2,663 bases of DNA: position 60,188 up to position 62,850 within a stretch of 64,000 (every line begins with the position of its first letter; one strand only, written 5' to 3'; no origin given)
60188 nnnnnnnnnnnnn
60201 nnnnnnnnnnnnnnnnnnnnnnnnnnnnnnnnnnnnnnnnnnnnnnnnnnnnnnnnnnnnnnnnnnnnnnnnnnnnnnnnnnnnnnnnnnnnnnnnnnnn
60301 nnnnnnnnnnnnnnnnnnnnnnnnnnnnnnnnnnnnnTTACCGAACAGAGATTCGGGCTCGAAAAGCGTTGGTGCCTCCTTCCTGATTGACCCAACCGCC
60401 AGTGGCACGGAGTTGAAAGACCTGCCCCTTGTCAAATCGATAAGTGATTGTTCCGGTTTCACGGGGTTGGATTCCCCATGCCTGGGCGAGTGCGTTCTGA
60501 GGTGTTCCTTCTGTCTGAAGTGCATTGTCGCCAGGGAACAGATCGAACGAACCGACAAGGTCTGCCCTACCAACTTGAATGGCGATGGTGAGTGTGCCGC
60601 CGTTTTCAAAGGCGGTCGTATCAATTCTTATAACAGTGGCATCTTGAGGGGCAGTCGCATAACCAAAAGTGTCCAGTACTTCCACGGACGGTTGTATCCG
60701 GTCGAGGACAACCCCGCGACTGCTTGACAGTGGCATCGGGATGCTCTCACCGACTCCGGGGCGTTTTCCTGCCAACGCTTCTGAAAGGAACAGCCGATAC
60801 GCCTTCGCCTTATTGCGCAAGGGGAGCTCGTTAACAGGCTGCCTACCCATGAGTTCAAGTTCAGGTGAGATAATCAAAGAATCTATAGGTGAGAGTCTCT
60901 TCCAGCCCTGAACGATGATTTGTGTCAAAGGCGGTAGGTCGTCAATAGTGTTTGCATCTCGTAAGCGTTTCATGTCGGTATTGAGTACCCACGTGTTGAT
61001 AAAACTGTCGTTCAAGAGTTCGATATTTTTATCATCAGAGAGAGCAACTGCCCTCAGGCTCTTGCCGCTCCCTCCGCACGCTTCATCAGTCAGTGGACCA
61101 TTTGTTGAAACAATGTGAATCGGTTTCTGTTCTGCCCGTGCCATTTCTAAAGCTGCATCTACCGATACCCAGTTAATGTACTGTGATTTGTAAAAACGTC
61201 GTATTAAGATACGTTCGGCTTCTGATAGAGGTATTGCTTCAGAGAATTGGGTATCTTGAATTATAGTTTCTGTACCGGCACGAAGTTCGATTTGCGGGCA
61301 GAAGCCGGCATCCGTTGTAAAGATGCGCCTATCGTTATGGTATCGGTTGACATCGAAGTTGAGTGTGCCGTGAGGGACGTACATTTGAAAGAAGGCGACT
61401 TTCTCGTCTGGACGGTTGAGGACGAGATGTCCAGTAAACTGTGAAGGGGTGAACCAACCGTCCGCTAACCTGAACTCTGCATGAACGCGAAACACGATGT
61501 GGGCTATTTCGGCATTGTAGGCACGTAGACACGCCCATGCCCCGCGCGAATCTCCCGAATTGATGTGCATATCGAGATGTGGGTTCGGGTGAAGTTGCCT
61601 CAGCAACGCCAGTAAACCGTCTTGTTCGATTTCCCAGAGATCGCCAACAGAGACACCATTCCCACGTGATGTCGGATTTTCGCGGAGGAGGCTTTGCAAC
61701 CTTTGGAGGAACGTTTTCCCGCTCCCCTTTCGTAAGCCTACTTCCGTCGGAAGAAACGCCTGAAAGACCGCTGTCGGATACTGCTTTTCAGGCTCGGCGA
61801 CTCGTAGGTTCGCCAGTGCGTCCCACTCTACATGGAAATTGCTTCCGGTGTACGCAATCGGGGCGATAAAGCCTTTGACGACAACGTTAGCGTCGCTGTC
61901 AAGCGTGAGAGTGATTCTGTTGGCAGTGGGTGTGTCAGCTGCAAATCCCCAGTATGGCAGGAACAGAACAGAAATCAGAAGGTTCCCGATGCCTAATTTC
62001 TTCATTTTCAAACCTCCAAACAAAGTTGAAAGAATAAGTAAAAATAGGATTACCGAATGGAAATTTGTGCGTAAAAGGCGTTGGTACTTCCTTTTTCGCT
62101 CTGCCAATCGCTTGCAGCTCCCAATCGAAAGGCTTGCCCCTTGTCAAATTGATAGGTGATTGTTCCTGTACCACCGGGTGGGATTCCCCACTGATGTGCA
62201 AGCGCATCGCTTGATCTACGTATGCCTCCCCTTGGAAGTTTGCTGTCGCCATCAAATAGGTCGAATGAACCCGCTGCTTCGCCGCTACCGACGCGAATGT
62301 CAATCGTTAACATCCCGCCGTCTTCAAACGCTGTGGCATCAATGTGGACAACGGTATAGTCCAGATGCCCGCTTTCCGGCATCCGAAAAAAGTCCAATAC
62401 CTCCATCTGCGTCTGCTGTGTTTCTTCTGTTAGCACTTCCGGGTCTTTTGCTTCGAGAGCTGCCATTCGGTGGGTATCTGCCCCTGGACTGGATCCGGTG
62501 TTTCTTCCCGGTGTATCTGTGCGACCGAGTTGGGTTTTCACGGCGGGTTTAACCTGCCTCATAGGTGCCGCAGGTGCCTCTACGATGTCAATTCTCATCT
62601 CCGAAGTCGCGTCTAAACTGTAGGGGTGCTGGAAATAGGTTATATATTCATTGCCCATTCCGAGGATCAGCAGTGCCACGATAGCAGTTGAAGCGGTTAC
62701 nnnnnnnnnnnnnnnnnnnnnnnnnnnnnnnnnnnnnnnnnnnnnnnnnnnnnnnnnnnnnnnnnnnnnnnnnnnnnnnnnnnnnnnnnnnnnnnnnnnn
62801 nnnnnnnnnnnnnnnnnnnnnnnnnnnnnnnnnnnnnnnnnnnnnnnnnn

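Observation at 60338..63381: Membrane-tethered sigma/anti-sigma fusion shares a novel ~105-aa C-terminal domain with the next, secreted, protein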

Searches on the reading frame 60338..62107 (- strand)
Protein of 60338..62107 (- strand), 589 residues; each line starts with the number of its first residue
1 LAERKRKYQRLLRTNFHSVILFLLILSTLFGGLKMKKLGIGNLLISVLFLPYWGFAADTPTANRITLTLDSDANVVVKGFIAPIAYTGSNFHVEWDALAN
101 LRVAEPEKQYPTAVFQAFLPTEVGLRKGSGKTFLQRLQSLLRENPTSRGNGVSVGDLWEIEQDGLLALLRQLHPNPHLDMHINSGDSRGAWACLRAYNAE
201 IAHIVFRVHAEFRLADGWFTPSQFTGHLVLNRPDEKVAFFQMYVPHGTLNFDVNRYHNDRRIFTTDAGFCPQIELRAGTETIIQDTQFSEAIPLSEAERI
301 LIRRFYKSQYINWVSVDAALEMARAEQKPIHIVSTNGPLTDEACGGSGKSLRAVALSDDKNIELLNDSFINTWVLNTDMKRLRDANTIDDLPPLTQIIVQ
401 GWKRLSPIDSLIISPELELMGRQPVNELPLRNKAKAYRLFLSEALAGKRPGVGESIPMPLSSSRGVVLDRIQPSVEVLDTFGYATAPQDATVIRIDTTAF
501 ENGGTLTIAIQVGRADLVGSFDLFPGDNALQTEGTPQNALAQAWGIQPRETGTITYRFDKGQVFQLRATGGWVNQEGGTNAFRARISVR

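Call 4: search_protein_families(library=pfam, proteins=[window:60338-62107:-], max_evalue=0.1)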
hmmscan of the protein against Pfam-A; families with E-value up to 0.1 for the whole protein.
window:60338-62107:- (589 aa): 0 families

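Call 10: search_protein_families(library=ncbifam, proteins=[window:60338-62005:-], max_evalue=0.01)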
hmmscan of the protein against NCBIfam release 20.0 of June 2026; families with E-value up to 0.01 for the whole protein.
window:60338-62005:- (555 aa): 0 families

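Call 11: search_solved_structures(query=window:60338-62005:-, max_evalue=1)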
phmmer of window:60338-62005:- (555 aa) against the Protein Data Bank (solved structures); distinct sequences matched with E-value up to 1: 0.

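Call 22: find_homologous_proteins(query=window:60338-62005:-, max_evalue=0.001)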
Query window:60338-62005:- (555 aa): 140 proteins with E <= 0.001 among 8000 candidates; the best 120 are listed.
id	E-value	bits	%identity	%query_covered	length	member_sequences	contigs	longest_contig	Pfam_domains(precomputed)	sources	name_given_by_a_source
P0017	0.0e+0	1261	99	100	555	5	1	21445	-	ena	-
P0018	0.0e+0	1070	84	100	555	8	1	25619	-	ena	-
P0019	0.0e+0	1014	82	100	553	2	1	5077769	-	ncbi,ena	-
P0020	8.5e-262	888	72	100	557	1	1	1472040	-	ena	-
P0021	1.6e-261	887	72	100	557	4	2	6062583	-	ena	-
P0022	8.3e-258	874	71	100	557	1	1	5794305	-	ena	-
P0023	3.1e-256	869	70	100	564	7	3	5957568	-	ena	-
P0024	2.2e-251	853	70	100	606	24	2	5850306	-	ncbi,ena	-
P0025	7.4e-248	842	69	100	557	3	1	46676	-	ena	-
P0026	1.1e-247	841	68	100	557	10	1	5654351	-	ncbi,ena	-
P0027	2.4e-246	837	68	100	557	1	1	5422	-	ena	-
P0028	5.5e-225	766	68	93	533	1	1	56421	-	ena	-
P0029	1.0e-223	762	62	100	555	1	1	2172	-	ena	-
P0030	7.5e-186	637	90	56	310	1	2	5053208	-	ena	-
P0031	3.3e-185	635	90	56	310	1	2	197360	-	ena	-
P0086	1.0e-80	290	67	26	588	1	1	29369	PF07638.18,PF04545.23,PF04542.21,PF08281.19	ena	-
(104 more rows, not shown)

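Call 29: find_encoding_contigs(protein=P0086, flank=8000, max_places=2)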
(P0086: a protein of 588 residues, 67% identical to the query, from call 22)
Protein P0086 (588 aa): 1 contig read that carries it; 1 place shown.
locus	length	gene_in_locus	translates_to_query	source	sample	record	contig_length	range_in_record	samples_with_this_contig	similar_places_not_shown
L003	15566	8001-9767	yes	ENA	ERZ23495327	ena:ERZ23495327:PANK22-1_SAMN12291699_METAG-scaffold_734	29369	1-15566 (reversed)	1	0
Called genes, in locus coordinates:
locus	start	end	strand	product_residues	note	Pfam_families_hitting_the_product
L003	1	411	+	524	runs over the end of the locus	PF03853:YjeF_N, PF01256:Carb_kinase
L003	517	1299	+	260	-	PF00106:adh_short, PF08659:KR, PF13561:adh_short_C2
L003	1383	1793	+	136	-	-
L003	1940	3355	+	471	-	PF12679:ABC2_membrane_2, PF12698:ABC2_membrane_3 (weak), PF10920:DUF2705 (weak)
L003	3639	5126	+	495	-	PF12679:ABC2_membrane_2, PF10920:DUF2705 (weak), PF12730:ABC2_membrane_4 (weak), PF13346:ABC2_membrane_5, PF12040:DUF3526 (weak)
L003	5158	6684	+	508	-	PF12679:ABC2_membrane_2, PF12698:ABC2_membrane_3, PF12040:DUF3526 (weak)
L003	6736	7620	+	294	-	PF21347:DUF3108_like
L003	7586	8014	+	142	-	-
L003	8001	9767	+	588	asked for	PF07638:Sigma70_ECF (weak), PF04542:Sigma70_r2, PF08281:Sigma70_r4_2, PF04545:Sigma70_r4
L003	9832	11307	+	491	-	PF12679:ABC2_membrane_2, PF10920:DUF2705 (weak), PF12698:ABC2_membrane_3 (weak), PF12730:ABC2_membrane_4 (weak), PF12040:DUF3526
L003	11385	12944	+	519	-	PF12679:ABC2_membrane_2, PF12698:ABC2_membrane_3, PF12040:DUF3526 (weak)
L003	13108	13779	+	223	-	-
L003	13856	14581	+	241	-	PF00005:ABC_tran, PF13304:AAA_21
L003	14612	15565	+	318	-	?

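Call 39: predict_structure(alignment_id=A3)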
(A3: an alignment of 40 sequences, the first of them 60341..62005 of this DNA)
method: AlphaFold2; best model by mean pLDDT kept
length: 555 residues; sequences in the alignment: 40
mean_pLDDT: 53.0   pTM: 0.40
mean pLDDT of the five models: 53.0, 51.8, 51.4, 50.4, 46.7
residues with pLDDT >= 90: 21; 70-90: 133; 50-70: 118; < 50: 283
segments of 3 or more residues with pLDDT < 50: 1-164, 171-189, 212-224, 226-238, 242-244, 253-279, 302-315, 340-343, 419-429, 452-454, 497-500, 539-543
pLDDT, mean of each block of 10 residues (from residue 1): 37 38 27 27 26 25 26 23 25 33 36 24 28 37 27 30 48 47 46 54 54 43 43 44 53 43 43 42 74 80 37 46 65 68 56 71 72 72 78 70 81 57 44 82 68 61 90 85 74 60 76 81 91 67 63 91
secondary structure, 60 per line:
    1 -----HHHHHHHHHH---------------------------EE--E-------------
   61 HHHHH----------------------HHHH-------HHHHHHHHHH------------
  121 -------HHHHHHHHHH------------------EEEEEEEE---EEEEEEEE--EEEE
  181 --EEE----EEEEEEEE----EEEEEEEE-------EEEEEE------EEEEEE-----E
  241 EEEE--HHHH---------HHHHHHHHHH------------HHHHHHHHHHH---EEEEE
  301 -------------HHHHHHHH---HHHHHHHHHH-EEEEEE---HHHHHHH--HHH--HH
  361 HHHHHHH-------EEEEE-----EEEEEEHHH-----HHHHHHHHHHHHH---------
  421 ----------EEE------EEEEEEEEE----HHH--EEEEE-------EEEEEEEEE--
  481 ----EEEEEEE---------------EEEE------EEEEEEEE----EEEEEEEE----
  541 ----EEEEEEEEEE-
elements in order: H6-15 H61-65 H88-91 H99-108 H128-137 E156-163 E167-174 E177-180 E183-185 E190-197 E202-209 E217-222 E229-234 E240-244 H247-250 H260-269 H282-292 E296-300 H314-321 H325-334 E336-341 H345-351 H359-367 E375-379 E385-390 H399-411 E431-433 E440-448 E458-462 E470-478 E485-491 E507-510 E517-524 E529-536 E545-554

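Call 43: find_related_loci(query=A5, collection=genome_contigs, flank=7000)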
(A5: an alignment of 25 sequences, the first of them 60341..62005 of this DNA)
Query A5 (555 aa) in genome_contigs; peptide patterns used: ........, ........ (x = any residue, [..] = any of these).
248 stretches matched a pattern; 241 encode a relative of the query (tblastn E <= 1e-3); the best 80 are kept; 74 distinct loci.
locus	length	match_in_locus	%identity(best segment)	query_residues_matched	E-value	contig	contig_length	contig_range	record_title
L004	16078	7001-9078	85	1-555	0e+0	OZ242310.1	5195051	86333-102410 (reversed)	MAG: Candidatus Poribacteria bacterium isolate 20da2b61-0884-4a9e-940d-2acfcc06f24a genome assembly, chromosome: 1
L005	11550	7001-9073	83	1-555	0e+0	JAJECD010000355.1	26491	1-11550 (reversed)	MAG: Candidatus Poribacteria bacterium isolate jk18x9bins.85 k141_359481, whole genome shotgun sequence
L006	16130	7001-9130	82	1-555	0e+0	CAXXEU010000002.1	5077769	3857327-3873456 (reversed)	MAG: Candidatus Poribacteria bacterium isolate 3e89c7d8-7361-487e-81cd-bcd86543e134 genome assembly, contig: contig_2, w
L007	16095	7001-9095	79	1-555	0e+0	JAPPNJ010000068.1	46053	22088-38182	MAG: Candidatus Poribacteria bacterium isolate RHO3_bin_69 NODE_1689_length_46053_cov_18.358429, whole genome shotgun se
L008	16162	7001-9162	94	1-555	0e+0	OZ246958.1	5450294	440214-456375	MAG: Candidatus Poribacteria bacterium isolate eb1091dc-daf2-4aeb-812c-2eaa76c9e045 genome assembly, chromosome: 1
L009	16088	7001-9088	78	1-555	0e+0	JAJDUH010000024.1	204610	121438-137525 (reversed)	MAG: Candidatus Poribacteria bacterium isolate jk18x1bzbins.72 k141_1349855, whole genome shotgun sequence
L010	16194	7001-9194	86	1-555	0e+0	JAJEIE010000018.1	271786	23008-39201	MAG: Candidatus Poribacteria bacterium isolate p16x65bins.49 k141_632763, whole genome shotgun sequence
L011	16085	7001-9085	70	1-555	0e+0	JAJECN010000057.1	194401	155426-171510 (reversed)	MAG: Candidatus Poribacteria bacterium isolate jk18xAbins.24 k141_573490, whole genome shotgun sequence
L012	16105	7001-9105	69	1-555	0e+0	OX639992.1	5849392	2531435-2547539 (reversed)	MAG: uncultured Poribacteria bacterium isolate 2342930e-25dc-453b-b24c-d77caf5257d8 genome assembly, chromosome: 1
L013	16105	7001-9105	70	1-555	0e+0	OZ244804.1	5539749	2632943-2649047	MAG: Candidatus Poribacteria bacterium isolate 01d6ffbc-f1d2-4681-b35a-d9b575322fea genome assembly, chromosome: 1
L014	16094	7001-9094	69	1-555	0e+0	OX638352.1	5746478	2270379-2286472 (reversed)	MAG: uncultured Poribacteria bacterium isolate 319d9eaa-e5ea-4d6b-972a-5b23a2ce0867 genome assembly, chromosome: 1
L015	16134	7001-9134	70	1-555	0e+0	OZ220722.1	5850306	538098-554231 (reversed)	MAG: Candidatus Poribacteria bacterium isolate 09e4b887-e8cc-4912-b364-6afc626817b5 genome assembly, chromosome: 1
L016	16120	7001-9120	69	1-555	0e+0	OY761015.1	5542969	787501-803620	MAG: Candidatus Poribacteria bacterium isolate b26c8cc1-2726-459c-8d02-9adedbaa8fd6 genome assembly, chromosome: 2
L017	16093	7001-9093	70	1-555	0e+0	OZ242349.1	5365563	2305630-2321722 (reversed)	MAG: Candidatus Poribacteria bacterium isolate e367748c-ea16-458c-b08a-e5b385d280ea genome assembly, chromosome: 1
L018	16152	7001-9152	68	1-555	0e+0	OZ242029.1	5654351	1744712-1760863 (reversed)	MAG: Candidatus Poribacteria bacterium isolate e47116a6-1c5e-4b36-9515-22f207f5838d genome assembly, chromosome: 1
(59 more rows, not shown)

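Call 61: fold_search(model_id=the predicted structure, library=pdb)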
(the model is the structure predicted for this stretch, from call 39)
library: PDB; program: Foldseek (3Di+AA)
matches with E <= 10: 1368; with E <= 0.001: 8
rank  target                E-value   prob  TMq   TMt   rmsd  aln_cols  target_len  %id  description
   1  3jqw_A                1.8e-04  1.00  0.15  0.63   3.3       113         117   14  Crystal structure of Clostridium histolyticum colH collagenase collagen-binding domain 3 at 2 Angstrom resolution in p (released 2010-09-29)
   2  7dou_4                2.0e-04  1.00  0.13  0.39   6.9       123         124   11  Trimeric cement protein structure of Helicobacter pylori bacteriophage KHP40 (released 2021-10-27)
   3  3jqw_B                4.4e-04  1.00  0.14  0.55   4.1       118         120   14  Crystal structure of Clostridium histolyticum colH collagenase collagen-binding domain 3 at 2 Angstrom resolution in p (released 2010-09-29)
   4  3jqw_C                4.9e-04  1.00  0.15  0.60   3.5       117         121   15  Crystal structure of Clostridium histolyticum colH collagenase collagen-binding domain 3 at 2 Angstrom resolution in p (released 2010-09-29)
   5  3afg_B                5.5e-04  1.00  0.15  0.16   4.3       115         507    6  Crystal structure of ProN-Tk-SP from Thermococcus kodakaraensis (released 2010-08-04)
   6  9ues_B                5.8e-04  1.00  0.15  0.20   3.7       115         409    5  Crystal structure of an inactive TKSP mutant in complex with the TKS propeptide (released 2026-02-18)
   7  9h9a                  6.1e-04  0.41  0.14  0.08  21.5       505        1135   11  native structure of the full-length pesticidal protein Cry8Ba2, from crystals formed in vivo (form 1) (released 2025-12-03)
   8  3afg_A                6.5e-04  1.00  0.15  0.17   4.5       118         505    6  Crystal structure of ProN-Tk-SP from Thermococcus kodakaraensis (released 2010-08-04)
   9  2qfe                  1.1e-03  1.00  0.15  0.50   7.5       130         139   10  Distal C2-Like Domain of Human Calpain-7 (released 2007-07-10)
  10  5azw_A                1.1e-03  0.99  0.11  0.49   7.5       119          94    9  Crystal structure of p24beta1 GOLD domain (released 2016-09-14)
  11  6v4b_A                1.4e-03  1.00  0.14  0.42   7.0       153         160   10  DeCLIC N-terminal Domain 34-202 (released 2020-06-03)
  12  5iku                  1.4e-03  1.00  0.15  0.31   9.3       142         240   13  Crystal structure of the Hathewaya histolytica ColG tandem collagen-binding domain s3as3b in the presence of calcium at  (released 2017-03-15)
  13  8wc1                  1.5e-03  1.00  0.14  0.44   4.0       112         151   11  A carbohydrate binding domain of a putative pectate lyase (released 2024-09-18)
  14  3bow_A                1.5e-03  1.00  0.15  0.12   5.8       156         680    9  Structure of M-calpain in complex with Calpastatin (released 2008-11-25)
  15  3m1h_A                1.8e-03  1.00  0.14  0.36   6.6       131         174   14  Crystal Structure Analysis of the K3 Cleaved Adhesin Domain of Lys-gingipain (Kgp) from Porphyromonas gingivalis w83 (released 2011-03-23)
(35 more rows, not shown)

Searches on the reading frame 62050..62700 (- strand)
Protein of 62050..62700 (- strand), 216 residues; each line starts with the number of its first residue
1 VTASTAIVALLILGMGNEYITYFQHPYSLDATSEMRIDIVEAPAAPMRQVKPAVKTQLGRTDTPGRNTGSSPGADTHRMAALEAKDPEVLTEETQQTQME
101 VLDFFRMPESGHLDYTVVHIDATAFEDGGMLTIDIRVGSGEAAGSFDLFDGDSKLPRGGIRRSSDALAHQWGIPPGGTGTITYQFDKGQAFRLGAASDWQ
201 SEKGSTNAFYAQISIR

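Call 9: search_solved_structures(query=window:62050-62700:-, max_evalue=1)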
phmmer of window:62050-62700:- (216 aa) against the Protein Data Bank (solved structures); distinct sequences matched with E-value up to 1: 19.
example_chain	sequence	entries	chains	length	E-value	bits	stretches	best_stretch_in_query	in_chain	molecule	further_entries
4oz9_A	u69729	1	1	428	0.29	14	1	75-145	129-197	Membrane-bound lytic murein transglycosylase F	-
4oyv_A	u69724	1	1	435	0.29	14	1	75-145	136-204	Membrane-bound lytic murein transglycosylase F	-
4owd_A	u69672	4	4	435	0.29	14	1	75-145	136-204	Membrane-bound lytic murein transglycosylase F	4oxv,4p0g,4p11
5aa4_B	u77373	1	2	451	0.31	13.9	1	75-145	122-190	MEMBRANE-BOUND LYTIC MUREIN TRANSGLYCOSYLASE F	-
5aa4_A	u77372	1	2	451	0.31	13.9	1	75-145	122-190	MEMBRANE-BOUND LYTIC MUREIN TRANSGLYCOSYLASE F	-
5a5x_B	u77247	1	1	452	0.31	13.8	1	75-145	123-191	MEMBRANE-BOUND LYTIC MUREIN TRANSGLYCOSYLASE F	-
5a5x_A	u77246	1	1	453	0.31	13.8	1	75-145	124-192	MEMBRANE-BOUND LYTIC MUREIN TRANSGLYCOSYLASE F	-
9ck2_F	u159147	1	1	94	0.34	13.7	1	162-186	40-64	Transcription factor PU.1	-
5aa2_D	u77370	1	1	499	0.36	13.7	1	75-145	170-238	MEMBRANE-BOUND LYTIC MUREIN TRANSGLYCOSYLASE F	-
5aa2_A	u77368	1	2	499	0.36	13.6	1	75-145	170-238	MEMBRANE-BOUND LYTIC MUREIN TRANSGLYCOSYLASE F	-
5aa1_A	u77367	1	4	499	0.36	13.6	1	75-145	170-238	MEMBRANE-BOUND LYTIC MUREIN TRANSGLYCOSYLASE F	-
5aa3_A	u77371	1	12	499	0.36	13.6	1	75-145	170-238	MEMBRANE-BOUND LYTIC MUREIN TRANSGLYCOSYLASE F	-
8e3k_F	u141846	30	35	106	0.41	13.5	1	162-186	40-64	Transcription factor PU.1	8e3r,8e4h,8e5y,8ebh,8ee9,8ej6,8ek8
5w3g_A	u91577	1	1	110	0.45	13.3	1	162-186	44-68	Transcription factor PU.1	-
8sp1_F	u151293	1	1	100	0.55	13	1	162-185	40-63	Transcription factor PU.1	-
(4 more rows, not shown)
